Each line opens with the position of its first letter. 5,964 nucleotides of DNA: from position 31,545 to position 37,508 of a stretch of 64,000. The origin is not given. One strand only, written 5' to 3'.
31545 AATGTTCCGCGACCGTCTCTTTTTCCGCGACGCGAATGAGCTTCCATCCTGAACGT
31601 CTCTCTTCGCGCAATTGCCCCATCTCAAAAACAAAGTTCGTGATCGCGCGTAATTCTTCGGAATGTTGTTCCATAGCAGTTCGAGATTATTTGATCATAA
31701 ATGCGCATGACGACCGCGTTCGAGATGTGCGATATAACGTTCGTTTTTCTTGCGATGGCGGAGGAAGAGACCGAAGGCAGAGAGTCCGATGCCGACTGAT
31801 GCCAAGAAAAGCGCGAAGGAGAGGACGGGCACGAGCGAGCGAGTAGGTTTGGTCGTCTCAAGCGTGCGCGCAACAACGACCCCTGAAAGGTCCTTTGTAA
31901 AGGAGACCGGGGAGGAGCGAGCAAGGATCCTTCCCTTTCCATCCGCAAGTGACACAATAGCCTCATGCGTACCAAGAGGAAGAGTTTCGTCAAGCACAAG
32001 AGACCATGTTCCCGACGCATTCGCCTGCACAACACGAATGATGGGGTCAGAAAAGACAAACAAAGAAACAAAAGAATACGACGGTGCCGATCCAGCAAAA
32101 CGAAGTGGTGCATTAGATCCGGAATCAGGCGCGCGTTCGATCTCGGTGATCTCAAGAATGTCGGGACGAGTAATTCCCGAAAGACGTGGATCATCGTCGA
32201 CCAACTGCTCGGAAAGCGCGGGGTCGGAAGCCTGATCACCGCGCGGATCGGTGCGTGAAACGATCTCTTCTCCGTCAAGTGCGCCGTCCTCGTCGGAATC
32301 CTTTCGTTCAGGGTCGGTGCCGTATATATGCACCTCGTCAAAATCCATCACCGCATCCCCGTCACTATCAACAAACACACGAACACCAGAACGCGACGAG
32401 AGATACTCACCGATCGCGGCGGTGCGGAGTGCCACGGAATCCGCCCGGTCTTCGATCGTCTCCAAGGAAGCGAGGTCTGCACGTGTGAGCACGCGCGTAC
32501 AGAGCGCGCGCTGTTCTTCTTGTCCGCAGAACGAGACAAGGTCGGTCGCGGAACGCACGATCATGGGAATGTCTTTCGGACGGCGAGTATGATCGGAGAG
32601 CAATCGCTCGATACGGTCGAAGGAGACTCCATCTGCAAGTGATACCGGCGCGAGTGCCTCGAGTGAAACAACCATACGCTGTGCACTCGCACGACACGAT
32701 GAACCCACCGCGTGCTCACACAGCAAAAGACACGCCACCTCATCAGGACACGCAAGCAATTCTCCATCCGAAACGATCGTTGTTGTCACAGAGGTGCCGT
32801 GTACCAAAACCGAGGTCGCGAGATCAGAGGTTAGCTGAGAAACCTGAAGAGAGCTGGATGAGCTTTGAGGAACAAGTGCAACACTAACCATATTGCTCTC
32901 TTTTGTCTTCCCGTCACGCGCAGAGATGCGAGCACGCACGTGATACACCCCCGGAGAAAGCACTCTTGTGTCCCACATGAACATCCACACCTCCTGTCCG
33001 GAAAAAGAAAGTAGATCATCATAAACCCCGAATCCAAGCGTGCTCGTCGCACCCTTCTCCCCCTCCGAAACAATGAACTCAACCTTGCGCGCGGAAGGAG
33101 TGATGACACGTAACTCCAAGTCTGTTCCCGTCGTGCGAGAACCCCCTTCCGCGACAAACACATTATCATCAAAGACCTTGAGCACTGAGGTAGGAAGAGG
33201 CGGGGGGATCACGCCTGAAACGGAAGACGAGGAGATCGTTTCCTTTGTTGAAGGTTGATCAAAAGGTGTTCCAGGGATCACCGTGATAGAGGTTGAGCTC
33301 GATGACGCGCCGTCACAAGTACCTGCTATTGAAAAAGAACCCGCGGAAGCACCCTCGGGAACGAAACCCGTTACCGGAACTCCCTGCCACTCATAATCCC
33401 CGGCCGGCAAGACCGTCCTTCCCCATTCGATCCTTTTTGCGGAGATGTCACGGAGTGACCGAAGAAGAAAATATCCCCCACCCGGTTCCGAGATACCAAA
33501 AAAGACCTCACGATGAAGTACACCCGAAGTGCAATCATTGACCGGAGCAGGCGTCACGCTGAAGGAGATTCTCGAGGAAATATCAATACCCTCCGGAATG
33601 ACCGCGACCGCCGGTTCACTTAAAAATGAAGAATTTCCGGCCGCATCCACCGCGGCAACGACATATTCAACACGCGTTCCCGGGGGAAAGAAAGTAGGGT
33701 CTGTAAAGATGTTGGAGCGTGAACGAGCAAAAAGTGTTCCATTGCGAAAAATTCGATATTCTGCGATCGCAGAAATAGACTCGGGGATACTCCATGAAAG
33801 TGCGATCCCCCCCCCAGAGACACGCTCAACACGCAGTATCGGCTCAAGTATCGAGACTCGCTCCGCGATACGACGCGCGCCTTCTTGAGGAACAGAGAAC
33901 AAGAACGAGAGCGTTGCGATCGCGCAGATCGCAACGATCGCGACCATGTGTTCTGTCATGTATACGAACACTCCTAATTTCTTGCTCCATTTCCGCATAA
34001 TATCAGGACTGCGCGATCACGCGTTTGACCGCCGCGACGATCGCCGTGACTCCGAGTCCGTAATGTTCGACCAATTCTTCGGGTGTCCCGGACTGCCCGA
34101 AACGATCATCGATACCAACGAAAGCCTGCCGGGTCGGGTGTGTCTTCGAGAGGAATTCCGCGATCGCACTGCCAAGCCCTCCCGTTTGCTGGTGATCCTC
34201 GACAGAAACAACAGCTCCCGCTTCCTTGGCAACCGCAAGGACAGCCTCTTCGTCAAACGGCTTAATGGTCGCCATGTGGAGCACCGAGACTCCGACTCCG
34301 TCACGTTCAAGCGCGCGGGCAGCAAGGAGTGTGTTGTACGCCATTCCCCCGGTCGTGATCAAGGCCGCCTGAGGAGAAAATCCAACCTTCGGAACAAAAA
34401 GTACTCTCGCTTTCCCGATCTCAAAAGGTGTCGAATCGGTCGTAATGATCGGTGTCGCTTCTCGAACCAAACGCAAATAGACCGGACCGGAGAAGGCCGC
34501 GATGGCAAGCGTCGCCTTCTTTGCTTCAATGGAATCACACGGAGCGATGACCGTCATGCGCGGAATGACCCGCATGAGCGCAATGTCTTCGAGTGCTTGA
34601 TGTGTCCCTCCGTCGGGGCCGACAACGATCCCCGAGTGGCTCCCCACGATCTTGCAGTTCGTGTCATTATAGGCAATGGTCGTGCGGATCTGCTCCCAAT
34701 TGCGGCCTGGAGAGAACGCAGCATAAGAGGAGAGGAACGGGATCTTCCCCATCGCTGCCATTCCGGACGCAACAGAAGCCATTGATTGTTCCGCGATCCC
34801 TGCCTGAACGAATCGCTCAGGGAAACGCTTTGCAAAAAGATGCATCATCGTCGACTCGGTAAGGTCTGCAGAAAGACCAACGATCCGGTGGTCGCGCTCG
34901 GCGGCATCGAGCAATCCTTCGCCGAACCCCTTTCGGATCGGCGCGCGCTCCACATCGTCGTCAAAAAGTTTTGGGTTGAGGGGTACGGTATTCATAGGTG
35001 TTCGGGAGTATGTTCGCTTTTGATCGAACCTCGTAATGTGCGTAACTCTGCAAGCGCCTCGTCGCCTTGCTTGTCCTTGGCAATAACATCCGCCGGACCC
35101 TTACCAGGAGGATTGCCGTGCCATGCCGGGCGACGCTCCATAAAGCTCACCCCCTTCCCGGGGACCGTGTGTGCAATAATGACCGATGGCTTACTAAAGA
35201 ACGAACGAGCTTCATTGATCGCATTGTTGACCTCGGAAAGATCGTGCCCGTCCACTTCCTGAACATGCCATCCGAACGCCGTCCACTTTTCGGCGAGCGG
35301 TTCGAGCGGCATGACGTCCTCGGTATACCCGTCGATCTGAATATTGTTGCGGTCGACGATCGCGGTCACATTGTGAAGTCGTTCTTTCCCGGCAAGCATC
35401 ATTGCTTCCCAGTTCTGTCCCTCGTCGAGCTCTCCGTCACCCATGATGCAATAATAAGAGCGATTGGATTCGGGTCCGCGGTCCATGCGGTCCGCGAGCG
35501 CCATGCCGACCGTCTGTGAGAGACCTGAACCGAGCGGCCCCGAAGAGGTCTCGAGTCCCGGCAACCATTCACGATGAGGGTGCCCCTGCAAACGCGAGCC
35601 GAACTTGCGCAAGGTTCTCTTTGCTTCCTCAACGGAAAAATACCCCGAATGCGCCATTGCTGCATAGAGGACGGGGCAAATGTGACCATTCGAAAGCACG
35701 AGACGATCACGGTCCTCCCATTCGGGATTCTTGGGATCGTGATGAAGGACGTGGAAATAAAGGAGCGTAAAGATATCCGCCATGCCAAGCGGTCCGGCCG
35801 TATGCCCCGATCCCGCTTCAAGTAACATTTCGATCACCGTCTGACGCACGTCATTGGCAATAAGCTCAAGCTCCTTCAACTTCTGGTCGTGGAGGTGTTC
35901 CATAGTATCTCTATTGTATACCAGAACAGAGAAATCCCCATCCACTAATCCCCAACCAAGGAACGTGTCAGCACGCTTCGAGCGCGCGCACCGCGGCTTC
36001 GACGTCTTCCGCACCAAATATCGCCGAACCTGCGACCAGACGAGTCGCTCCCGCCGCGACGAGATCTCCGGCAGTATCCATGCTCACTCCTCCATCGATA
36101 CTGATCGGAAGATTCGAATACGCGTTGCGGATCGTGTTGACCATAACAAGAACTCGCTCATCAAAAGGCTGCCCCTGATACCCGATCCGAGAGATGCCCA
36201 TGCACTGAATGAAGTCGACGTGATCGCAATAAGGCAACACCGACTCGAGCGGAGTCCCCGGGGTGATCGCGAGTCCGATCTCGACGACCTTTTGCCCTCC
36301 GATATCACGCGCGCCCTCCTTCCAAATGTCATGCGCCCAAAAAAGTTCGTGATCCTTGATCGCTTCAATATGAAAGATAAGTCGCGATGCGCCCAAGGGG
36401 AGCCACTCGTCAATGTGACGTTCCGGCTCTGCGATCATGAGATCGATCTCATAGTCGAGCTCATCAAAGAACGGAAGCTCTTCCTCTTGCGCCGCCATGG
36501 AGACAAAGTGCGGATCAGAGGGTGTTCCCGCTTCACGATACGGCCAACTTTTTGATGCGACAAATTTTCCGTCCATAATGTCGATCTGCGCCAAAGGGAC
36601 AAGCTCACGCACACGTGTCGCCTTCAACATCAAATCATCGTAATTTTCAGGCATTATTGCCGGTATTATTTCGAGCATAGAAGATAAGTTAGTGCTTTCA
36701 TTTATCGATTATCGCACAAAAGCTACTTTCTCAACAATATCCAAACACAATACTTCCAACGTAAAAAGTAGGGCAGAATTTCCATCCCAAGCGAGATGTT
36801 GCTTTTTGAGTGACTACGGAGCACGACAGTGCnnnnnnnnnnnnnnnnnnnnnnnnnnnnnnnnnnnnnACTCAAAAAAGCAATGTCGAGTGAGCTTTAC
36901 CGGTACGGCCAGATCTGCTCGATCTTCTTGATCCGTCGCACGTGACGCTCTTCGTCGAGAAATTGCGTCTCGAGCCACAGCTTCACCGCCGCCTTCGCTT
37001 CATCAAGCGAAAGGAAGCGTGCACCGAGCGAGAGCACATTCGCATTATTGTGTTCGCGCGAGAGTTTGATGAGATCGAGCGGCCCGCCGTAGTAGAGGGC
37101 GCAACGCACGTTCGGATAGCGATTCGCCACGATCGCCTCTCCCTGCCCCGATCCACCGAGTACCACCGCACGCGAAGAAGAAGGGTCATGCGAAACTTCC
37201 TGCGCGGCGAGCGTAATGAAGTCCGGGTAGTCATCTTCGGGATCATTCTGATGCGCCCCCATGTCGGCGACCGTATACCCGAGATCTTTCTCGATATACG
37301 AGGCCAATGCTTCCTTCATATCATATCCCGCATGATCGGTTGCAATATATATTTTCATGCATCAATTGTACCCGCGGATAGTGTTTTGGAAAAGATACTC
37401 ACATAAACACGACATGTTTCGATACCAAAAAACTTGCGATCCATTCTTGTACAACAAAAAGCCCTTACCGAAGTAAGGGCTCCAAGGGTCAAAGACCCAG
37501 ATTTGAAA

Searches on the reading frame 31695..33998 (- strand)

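Call 70: search_protein_families(library=pfam, proteins=[window:31695-33998:-], max_evalue=0.001)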
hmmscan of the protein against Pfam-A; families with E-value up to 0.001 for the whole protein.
window:31695-33998:- (767 aa): 1 family
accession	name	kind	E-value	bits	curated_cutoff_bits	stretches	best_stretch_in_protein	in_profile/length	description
PF19077.6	Big_13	-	0.00021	22.2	27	0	633-701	30-99/102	Bacterial Ig-like domain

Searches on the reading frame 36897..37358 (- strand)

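Call 3: search_protein_families(library=pfam, proteins=[window:36897-37358:-], max_evalue=0.01)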
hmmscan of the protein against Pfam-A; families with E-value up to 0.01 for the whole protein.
window:36897-37358:- (153 aa): 1 family
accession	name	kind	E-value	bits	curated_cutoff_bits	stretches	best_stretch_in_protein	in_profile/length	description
PF02502.23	LacAB_rpiB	-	6.1e-40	136.8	24.7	1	3-146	1-138/138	Ribose/Galactose Isomerase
